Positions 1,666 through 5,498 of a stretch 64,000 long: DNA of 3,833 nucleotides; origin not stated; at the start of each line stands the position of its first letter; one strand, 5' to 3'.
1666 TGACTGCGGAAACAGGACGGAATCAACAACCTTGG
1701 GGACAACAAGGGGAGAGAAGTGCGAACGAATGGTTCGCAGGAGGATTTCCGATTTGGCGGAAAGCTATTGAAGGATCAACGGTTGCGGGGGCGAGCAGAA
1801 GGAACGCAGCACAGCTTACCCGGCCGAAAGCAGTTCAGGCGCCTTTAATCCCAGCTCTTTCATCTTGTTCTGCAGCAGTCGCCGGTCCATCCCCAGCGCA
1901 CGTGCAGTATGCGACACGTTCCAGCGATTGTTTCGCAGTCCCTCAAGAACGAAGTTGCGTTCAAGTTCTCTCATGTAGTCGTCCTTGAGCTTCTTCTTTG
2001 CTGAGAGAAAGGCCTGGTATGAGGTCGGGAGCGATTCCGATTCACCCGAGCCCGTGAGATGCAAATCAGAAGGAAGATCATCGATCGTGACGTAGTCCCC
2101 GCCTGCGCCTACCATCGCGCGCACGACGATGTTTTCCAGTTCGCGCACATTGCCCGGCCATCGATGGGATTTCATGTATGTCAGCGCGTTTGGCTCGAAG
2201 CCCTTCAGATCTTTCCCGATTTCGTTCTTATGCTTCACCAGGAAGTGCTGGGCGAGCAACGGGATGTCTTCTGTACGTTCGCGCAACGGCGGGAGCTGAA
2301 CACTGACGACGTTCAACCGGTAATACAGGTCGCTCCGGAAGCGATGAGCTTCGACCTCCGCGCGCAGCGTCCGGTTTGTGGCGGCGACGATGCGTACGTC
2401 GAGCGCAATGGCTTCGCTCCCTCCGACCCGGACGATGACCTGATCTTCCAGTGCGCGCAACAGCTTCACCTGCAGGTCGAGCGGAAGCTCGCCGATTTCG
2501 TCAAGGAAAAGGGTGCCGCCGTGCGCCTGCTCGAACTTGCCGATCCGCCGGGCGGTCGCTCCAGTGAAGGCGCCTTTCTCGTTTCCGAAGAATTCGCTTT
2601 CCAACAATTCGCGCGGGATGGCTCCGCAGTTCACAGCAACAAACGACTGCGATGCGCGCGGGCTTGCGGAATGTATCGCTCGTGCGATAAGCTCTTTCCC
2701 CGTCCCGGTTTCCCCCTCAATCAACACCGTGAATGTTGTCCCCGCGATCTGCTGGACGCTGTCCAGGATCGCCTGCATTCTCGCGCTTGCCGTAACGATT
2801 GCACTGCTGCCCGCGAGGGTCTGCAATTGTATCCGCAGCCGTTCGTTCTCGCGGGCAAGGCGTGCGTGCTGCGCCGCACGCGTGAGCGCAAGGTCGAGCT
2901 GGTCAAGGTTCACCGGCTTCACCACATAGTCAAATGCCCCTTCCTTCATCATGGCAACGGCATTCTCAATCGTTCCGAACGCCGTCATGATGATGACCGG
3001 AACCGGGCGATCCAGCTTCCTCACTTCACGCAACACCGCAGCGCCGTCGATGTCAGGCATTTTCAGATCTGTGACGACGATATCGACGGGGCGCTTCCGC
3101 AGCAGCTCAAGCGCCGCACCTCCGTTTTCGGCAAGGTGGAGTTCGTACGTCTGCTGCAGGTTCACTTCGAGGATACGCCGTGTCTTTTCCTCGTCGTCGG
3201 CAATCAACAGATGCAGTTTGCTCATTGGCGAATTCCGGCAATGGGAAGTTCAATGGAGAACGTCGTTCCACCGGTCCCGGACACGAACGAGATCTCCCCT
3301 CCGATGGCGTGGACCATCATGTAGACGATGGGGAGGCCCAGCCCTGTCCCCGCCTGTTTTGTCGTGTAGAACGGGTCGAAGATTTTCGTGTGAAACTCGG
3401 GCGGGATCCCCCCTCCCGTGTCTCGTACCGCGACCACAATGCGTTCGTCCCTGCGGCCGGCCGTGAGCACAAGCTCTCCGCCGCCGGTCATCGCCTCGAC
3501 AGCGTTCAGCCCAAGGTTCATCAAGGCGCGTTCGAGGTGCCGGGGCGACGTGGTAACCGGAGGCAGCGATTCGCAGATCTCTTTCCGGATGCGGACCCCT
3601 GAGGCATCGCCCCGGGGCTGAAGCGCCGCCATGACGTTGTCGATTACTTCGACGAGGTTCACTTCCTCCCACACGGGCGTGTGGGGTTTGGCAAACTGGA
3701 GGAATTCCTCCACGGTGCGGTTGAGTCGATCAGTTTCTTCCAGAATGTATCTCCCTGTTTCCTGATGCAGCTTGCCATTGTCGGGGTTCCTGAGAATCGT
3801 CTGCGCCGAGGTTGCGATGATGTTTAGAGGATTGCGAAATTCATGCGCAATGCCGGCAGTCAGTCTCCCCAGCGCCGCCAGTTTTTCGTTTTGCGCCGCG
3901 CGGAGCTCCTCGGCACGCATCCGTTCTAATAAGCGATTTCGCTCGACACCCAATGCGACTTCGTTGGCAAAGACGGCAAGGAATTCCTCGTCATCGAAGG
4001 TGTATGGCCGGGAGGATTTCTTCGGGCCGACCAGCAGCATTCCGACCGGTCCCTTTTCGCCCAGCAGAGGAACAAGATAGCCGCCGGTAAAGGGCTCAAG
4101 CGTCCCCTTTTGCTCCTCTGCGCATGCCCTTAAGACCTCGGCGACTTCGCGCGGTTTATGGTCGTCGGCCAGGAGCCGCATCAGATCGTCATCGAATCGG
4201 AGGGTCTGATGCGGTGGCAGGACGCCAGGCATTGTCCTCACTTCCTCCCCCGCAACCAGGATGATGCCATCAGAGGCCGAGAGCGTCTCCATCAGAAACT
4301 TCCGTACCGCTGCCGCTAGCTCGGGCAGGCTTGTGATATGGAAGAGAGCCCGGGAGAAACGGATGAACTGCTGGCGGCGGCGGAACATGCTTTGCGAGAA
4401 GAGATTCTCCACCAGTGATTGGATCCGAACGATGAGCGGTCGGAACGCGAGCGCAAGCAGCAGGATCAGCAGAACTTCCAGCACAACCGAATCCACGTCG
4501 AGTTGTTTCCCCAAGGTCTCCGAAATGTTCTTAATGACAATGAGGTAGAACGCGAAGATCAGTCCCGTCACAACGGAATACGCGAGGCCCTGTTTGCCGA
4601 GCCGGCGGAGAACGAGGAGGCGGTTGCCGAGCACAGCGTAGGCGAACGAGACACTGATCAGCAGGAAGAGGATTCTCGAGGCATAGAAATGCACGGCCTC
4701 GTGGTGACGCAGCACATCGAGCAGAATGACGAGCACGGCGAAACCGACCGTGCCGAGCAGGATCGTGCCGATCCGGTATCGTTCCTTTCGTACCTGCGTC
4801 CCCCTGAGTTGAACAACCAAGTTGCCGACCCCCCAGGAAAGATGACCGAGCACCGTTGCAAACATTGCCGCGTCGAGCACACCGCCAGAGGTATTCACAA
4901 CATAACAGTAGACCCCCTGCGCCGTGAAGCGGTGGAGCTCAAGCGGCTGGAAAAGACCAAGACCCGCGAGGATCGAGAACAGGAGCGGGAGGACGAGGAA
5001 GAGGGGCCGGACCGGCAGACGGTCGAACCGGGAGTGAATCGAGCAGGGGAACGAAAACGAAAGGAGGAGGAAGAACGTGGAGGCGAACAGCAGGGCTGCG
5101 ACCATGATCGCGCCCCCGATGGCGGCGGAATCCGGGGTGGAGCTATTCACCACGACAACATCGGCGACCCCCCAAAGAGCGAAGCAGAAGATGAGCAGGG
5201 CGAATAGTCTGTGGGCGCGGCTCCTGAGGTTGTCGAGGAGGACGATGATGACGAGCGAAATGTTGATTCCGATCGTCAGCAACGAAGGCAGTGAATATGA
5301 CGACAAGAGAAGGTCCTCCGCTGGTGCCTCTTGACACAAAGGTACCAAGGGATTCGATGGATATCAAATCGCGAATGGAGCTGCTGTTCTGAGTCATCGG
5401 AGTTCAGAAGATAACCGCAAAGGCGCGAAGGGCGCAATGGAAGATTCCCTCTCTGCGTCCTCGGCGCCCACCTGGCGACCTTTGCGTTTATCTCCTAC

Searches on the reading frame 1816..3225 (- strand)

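Call 7: search_protein_families(library=pfam, proteins=[window:1816-3225:-])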
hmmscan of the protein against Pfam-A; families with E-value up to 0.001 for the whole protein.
window:1816-3225:- (469 aa): 8 families
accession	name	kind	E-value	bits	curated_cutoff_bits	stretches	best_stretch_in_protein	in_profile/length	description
PF00158.32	Sigma54_activat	-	8e-71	237.6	20.2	1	143-309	1-167/168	Sigma-54 interaction domain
PF00072.30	Response_reg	-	1.4e-26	93.3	30.2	1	7-113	2-109/111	Response regulator receiver domain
PF25601.1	AAA_lid_14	-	3.4e-26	91.3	27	1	315-395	1-81/87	AAA+ ATPase lid domain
PF14532.12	Sigma54_activ_2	-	3.5e-22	79.6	25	1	145-314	2-138/138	Sigma-54 interaction domain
PF07728.20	AAA_5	-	3.9e-08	33.8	22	1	167-287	2-125/139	AAA domain (dynein-related subfamily)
PF02954.25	HTH_8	-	6.3e-08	32.7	22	1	418-458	2-42/42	Bacterial regulatory protein, Fis family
PF01078.27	Mg_chelatase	-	2e-06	27.8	20.3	0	222-287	93-160/207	Magnesium chelatase, subunit ChlI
PF00004.35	AAA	-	0.00029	21.7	21.2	1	167-287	1-112/131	ATPase family associated with various cellular activities (AAA)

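Call 68: search_protein_families(library=ncbifam, max_evalue=0.00001, proteins=[window:1816-3225:-])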
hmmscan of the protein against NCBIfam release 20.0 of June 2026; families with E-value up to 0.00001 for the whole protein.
window:1816-3225:- (469 aa): 105 families (the best 25 are shown)
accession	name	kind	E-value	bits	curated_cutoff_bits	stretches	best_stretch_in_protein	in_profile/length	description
NF008469.0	PRK11361.1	equivalog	2.6e-142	474.8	714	1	5-461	6-457/461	acetoacetate metabolism transcriptional regulator AtoC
TIGR01818.1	ntrC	equivalog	9.8e-134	446.6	558.6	1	7-458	2-463/463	nitrogen regulation protein NR(I)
TIGR02915.1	PEP_resp_reg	equivalog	1e-122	410.2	502.6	1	6-461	1-445/445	PEP-CTERM-box response regulator transcription factor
NF007689.0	PRK10365.1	equivalog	4.2e-117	391.6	760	1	3-455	5-439/441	sigma-54-dependent response regulator transcription factor ZraR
NF008176.1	PRK10923.1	equivalog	5e-115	384.8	620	1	3-460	3-468/469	nitrogen regulation protein NR(I)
NF051870.1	NAssimRespRegNtrX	equivalog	1.8e-113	379.8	600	1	5-460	3-452/452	nitrogen assimilation response regulator NtrX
NF041946.1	LuxO_transreg_Vib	equivalog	5.1e-109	365.1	800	1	28-417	22-409/463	quorum-sensing sigma-54 dependent transcriptional regulator LuxO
NF011695.0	PRK15115.1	equivalog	1.3e-107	360.3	763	1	4-449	7-427/445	two-component system response regulator GlrR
TIGR01817.1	nifA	equivalog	9.2e-104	348.1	528.85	1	120-460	175-529/534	nif-specific transcriptional activator NifA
NF003451.0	PRK05022.1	equivalog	1.5e-102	344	476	1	118-461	163-511/512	nitric oxide reductase transcriptional regulator NorR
NF038308.1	RNA_repair_RtcR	equivalog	4e-102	342.8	650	1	109-452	152-505/530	RNA repair transcriptional activator RtcR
NF050807.1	TransRegFlbDCaul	equivalog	1.1e-100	337.7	750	1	21-457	19-437/454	sigma-54-dependent transcriptional regulator FlbD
NF041552.1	TF_PrdR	equivalog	3.9e-96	322.6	795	1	139-457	265-575/577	sigma-54 dependent transcriptional regulator PrdR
NF049963.1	RespRegFlgRCampy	domain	3.3e-93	312.9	750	1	6-457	3-426/429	fla regulon two-component system response regulator FlgR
NF041906.1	V4R_TF_MobR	exception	8.8e-86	288.5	999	1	144-457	235-543/544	phenol degradation transcriptional regulator MobR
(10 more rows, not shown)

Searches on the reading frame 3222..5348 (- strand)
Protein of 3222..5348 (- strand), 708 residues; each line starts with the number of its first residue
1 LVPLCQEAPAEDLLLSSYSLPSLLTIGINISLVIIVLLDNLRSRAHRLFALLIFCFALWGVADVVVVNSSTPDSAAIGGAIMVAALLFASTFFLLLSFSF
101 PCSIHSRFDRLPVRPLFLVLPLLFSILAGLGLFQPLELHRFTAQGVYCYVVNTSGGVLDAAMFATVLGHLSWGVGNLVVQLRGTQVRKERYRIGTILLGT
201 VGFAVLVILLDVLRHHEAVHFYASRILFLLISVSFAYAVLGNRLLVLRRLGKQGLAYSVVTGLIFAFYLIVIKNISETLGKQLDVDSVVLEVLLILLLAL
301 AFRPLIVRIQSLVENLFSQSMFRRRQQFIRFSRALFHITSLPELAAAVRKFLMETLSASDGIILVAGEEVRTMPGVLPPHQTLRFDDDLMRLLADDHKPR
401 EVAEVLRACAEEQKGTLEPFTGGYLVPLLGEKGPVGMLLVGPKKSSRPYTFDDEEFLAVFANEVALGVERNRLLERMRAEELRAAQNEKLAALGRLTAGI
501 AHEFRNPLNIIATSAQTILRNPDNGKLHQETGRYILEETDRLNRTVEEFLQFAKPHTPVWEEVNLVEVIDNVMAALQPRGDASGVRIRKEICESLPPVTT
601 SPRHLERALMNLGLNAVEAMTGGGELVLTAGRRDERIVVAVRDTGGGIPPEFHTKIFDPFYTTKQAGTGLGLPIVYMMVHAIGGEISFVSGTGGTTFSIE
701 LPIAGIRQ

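Call 7: search_protein_families(library=pfam, proteins=[window:3222-5348:-])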
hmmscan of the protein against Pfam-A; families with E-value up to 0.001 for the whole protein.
window:3222-5348:- (708 aa): 4 families
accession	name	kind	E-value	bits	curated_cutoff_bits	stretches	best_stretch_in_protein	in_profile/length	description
PF02518.31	HATPase_c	-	9.6e-23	81.2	26.4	1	602-703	3-109/111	Histidine kinase-, DNA gyrase B-, and HSP90-like ATPase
PF00512.31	HisKA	-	5.6e-13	49.2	26.9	1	493-555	2-63/66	His Kinase A (phospho-acceptor) domain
PF13492.12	GAF_3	-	9e-06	26.6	27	1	340-470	1-129/129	GAF domain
PF16927.11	HisKA_7TM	-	2e-05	25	28.6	1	24-245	4-220/224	N-terminal 7TM region of histidine kinase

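Call 23: find_homologous_proteins(query=window:3222-5348:-, max_evalue=1e-30)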
Query window:3222-5348:- (708 aa): 33 proteins with E <= 1e-30 among 8000 candidates.
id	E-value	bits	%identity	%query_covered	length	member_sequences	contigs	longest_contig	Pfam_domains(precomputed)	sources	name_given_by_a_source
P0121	0.0e+0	1516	100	98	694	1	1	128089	PF02518.32,PF13492.13,PF00512.32,PF16927.12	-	-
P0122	0.0e+0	1040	67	98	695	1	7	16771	PF02518.32,PF00512.32,PF16927.12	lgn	-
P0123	4.4e-278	942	63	97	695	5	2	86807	PF02518.32,PF00512.32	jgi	jgi:signal transduction histidine kinase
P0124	8.9e-268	908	62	98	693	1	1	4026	PF02518.32,PF00512.32,PF16927.12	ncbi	-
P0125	3.2e-265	900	60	98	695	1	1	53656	PF02518.32,PF00512.32,PF16927.12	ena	-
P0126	5.0e-244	830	54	99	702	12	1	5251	PF02518.32,PF00512.32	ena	-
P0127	3.1e-243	827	55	98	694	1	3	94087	PF02518.32,PF00512.32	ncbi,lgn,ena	-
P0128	4.2e-241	820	54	98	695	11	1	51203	PF02518.32,PF00512.32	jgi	jgi:signal transduction histidine kinase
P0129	2.1e-238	811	55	98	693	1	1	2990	PF02518.32,PF00512.32,PF16927.12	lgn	-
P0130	8.0e-236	803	55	98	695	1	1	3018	PF02518.32,PF13492.13,PF00512.32,PF16927.12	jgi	jgi:signal transduction histidine kinase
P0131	4.5e-231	787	60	86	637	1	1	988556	PF00512.32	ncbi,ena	-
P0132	3.3e-229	781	53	98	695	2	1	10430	PF02518.32,PF00512.32,PF16927.12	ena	-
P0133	5.0e-227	774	50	98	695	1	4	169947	PF02518.32,PF00512.32,PF14501.13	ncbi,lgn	-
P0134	2.2e-224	765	52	98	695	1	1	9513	PF02518.32,PF00512.32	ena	-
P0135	6.2e-224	763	52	98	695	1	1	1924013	PF02518.32,PF00512.32,PF16927.12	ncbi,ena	-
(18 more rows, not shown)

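Call 24: find_encoding_contigs(protein=P0122, flank=10000, max_places=4)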
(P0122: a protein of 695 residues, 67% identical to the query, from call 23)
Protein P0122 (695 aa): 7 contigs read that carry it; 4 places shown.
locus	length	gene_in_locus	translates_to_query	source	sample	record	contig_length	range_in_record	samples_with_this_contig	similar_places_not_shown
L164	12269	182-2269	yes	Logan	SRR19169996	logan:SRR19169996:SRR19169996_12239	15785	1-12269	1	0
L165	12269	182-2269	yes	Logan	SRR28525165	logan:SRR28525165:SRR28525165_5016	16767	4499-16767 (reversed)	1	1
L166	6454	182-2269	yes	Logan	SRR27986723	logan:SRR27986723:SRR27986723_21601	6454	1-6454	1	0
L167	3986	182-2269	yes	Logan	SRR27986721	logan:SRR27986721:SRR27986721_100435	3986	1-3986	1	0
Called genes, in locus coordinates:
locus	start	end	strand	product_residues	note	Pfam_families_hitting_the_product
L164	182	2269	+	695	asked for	PF16927:HisKA_7TM (weak), PF00512:HisKA, PF02518:HATPase_c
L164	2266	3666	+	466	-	PF00072:Response_reg, PF00158:Sigma54_activat, PF14532:Sigma54_activ_2, PF01078:Mg_chelatase (faint), PF07728:AAA_5 (weak), PF25601:AAA_lid_14, PF02954:HTH_8 (weak)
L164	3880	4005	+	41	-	-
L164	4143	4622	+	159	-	PF04073:tRNA_edit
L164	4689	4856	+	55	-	-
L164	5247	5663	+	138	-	PF14760:Rnk_N, PF01272:GreA_GreB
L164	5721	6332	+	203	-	PF00440:TetR_N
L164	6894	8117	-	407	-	PF12704:MacB_PCD, PF02687:FtsX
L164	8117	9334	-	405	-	PF12704:MacB_PCD, PF02687:FtsX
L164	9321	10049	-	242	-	PF02463:SMC_N (faint), PF00005:ABC_tran, PF13304:AAA_21 (faint)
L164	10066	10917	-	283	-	-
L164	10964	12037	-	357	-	PF25917:BSH_RND, PF25919:BSH_CusB (weak), PF25973:BSH_CzcB, PF25876:HH_MFP_RND, PF25954:Beta-barrel_RND_2 (weak), PF25990:Beta-barrel_YknX, PF25967:RND-MFP_C (weak), PF25989:YknX_C, +3 more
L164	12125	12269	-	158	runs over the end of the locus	PF13801:Metal_resist, PF07813:LTXXQ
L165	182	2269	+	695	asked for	PF16927:HisKA_7TM (weak), PF00512:HisKA, PF02518:HATPase_c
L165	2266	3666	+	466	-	PF00072:Response_reg, PF00158:Sigma54_activat, PF14532:Sigma54_activ_2, PF01078:Mg_chelatase (faint), PF07728:AAA_5 (weak), PF25601:AAA_lid_14, PF02954:HTH_8 (weak)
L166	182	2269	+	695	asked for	PF16927:HisKA_7TM (weak), PF00512:HisKA, PF02518:HATPase_c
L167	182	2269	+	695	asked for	PF16927:HisKA_7TM (weak), PF00512:HisKA, PF02518:HATPase_c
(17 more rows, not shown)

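Call 25: find_encoding_contigs(protein=P0131, flank=10000, max_places=2)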
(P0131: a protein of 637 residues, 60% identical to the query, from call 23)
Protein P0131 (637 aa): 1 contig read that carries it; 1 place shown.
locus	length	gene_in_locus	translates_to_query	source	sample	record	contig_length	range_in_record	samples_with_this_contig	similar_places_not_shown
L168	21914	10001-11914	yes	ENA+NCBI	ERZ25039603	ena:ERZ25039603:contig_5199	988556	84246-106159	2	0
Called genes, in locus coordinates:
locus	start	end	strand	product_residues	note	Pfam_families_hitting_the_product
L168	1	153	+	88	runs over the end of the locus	PF01541:GIY-YIG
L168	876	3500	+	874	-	PF00801:PKD, PF18911:PKD_4, PF13860:FlgD_ig (weak), PF18962:Por_Secre_tail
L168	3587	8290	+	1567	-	PF07494:Reg_prop (faint), PF14870:PSII_BNR (faint), PF15902:Sortilin-Vps10 (faint), PF25852:DUF6242_C (weak), PF18962:Por_Secre_tail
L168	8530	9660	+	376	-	PF00149:Metallophos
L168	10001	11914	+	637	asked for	PF00512:HisKA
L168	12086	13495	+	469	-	PF00072:Response_reg, PF00158:Sigma54_activat, PF01078:Mg_chelatase (faint), PF14532:Sigma54_activ_2, PF07728:AAA_5 (weak), PF25601:AAA_lid_14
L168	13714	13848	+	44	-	-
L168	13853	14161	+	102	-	PF03779:SPW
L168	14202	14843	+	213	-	PF00440:TetR_N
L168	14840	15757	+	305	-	PF25919:BSH_CusB (faint), PF25984:BSH_YknX (faint), PF25917:BSH_RND, PF25973:BSH_CzcB, PF25881:HH_YBHG, PF25954:Beta-barrel_RND_2, PF25990:Beta-barrel_YknX, PF26002:Beta-barrel_AprE (weak)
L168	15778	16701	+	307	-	PF00005:ABC_tran, PF13304:AAA_21 (weak), PF13732:DrrA1-3_C (weak)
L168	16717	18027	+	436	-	PF02321:OEP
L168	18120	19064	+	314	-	PF00005:ABC_tran, PF13304:AAA_21 (weak), PF13732:DrrA1-3_C (weak)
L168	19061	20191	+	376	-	PF12679:ABC2_membrane_2, PF12698:ABC2_membrane_3, PF01061:ABC2_membrane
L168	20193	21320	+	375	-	PF12679:ABC2_membrane_2, PF12698:ABC2_membrane_3, PF01061:ABC2_membrane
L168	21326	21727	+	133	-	-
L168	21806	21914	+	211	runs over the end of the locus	PF20046:DUF6448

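Call 68: search_protein_families(library=ncbifam, max_evalue=0.00001, proteins=[window:3222-5306:-])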
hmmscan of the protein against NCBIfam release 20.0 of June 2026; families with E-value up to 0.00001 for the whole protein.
window:3222-5306:- (694 aa): 74 families (the best 25 are shown)
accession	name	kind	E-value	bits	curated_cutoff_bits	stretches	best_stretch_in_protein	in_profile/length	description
NF008468.0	PRK11360.1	equivalog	4.3e-64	217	646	1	461-690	379-609/616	two-component system sensor histidine kinase AtoS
NF007688.0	PRK10364.1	equivalog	2.3e-51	175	479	1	467-693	228-455/460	two-component system sensor histidine kinase ZraS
NF010411.0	PRK13837.1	equivalog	5.1e-36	124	647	1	319-689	283-675/828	two-component system VirA-like sensor kinase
NF053867.1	SprKinKinDBac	equivalog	7.1e-36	123.7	775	1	458-690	265-498/500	sporulation kinase KinD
TIGR02916.1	PEP_his_kin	equivalog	3.7e-30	105.1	300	1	173-688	156-679/679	XrtA/PEP-CTERM system histidine kinase PrsK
NF052574.1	HisKinEspCMyxo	equivalog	2e-29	102.3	1200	1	469-691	407-639/785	serine histidine kinase EspC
NF047497.1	HK_LIC_12097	equivalog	2.1e-29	102.4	500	1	462-689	133-366/367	LIC_12097 family sensor histidine kinase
NF046020.1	HisKinCckABruc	equivalog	3.4e-29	101.3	1000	1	464-688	465-706/868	cell cycle histidine kinase CckA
NF046044.1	PnpS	equivalog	8.5e-29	100.7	400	1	484-688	175-390/390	two-component system histidine kinase PnpS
NF046026.1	HisKinCckACaul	equivalog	1.3e-28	99.5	1000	1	466-690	289-533/678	cell cycle histidine kinase CckA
NF010076.0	PRK13557.1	subfamily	1.4e-27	96.4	631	1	462-690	146-395/540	histidine kinase famiy protein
NF038348.1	T2SS_HK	subfamily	2.1e-26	92.5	450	1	523-689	406-573/574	histidine kinase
NF008293.1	PRK11073.1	equivalog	4.8e-26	91.8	240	1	462-689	116-347/349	nitrogen regulation protein NR(II)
TIGR01386.1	cztS_silS_copS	subfamily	9.4e-25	87.5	292.55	1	480-688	242-457/457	heavy metal sensor histidine kinase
NF008312.0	PRK11100.1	equivalog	2e-23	83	356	1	484-688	261-473/477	two-component system sensor histidine kinase CreC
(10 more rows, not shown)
